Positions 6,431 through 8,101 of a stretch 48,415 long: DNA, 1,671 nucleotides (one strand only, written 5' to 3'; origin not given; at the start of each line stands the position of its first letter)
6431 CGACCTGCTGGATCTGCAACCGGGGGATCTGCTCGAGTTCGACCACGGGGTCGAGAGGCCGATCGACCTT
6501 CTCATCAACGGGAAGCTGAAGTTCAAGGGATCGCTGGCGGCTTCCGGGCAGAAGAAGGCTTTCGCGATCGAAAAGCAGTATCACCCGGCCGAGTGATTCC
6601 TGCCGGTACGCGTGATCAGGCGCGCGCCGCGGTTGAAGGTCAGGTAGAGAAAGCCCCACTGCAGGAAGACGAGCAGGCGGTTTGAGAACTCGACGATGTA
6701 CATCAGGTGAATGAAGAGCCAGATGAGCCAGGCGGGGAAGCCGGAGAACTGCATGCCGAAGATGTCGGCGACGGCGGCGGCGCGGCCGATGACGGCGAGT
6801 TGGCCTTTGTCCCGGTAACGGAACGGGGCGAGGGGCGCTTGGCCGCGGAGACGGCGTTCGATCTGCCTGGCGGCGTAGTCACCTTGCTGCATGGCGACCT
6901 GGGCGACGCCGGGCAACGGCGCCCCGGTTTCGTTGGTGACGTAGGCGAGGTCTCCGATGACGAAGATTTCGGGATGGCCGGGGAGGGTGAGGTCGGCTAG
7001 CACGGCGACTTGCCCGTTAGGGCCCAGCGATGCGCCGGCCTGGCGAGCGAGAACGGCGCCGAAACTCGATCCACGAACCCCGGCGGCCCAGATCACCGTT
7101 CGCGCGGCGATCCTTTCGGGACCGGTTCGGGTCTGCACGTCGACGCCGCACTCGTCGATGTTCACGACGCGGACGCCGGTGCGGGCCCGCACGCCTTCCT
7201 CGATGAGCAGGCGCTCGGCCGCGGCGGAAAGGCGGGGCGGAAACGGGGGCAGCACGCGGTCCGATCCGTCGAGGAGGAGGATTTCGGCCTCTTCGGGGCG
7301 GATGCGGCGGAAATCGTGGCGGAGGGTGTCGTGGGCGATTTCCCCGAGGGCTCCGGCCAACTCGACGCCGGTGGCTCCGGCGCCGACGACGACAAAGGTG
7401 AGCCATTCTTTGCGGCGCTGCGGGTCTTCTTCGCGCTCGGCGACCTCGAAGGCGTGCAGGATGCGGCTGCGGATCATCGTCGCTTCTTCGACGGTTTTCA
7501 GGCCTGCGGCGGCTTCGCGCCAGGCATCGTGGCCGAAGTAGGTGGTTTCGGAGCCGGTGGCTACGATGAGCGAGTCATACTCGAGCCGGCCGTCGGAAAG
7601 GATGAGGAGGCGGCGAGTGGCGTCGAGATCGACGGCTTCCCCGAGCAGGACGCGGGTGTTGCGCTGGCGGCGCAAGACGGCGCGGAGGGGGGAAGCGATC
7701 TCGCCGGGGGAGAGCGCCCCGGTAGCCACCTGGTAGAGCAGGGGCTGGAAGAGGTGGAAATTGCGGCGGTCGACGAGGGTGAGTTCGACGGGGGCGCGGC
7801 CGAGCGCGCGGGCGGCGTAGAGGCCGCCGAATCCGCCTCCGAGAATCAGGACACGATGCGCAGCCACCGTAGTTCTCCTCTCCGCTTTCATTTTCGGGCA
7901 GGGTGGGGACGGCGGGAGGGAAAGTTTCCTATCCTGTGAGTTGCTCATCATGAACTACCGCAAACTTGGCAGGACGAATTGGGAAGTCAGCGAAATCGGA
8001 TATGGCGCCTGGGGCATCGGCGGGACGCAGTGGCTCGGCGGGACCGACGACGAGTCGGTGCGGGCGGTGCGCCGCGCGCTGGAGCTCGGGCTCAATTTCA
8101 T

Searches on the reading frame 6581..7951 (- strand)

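Call 83: search_protein_families(library=pfam, proteins=[window:6581-7951:-], max_evalue=0.0001)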
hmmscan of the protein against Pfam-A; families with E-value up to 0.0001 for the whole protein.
window:6581-7951:- (456 aa): 4 families
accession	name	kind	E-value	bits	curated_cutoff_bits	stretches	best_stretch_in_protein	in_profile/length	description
PF07992.20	Pyr_redox_2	-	2.8e-49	168.6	26.1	1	33-357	2-291/291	Pyridine nucleotide-disulphide oxidoreductase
PF00070.33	Pyr_redox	-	2.2e-10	41.3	22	1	186-270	2-71/82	Pyridine nucleotide-disulphide oxidoreductase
PF22366.1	NDH2_C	-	5.9e-07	30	27.7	1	382-432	2-53/62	NDH2 C-terminal domain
PF01266.30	DAO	-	9.4e-05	22.5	27.9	0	33-323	1-236/353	FAD dependent oxidoreductase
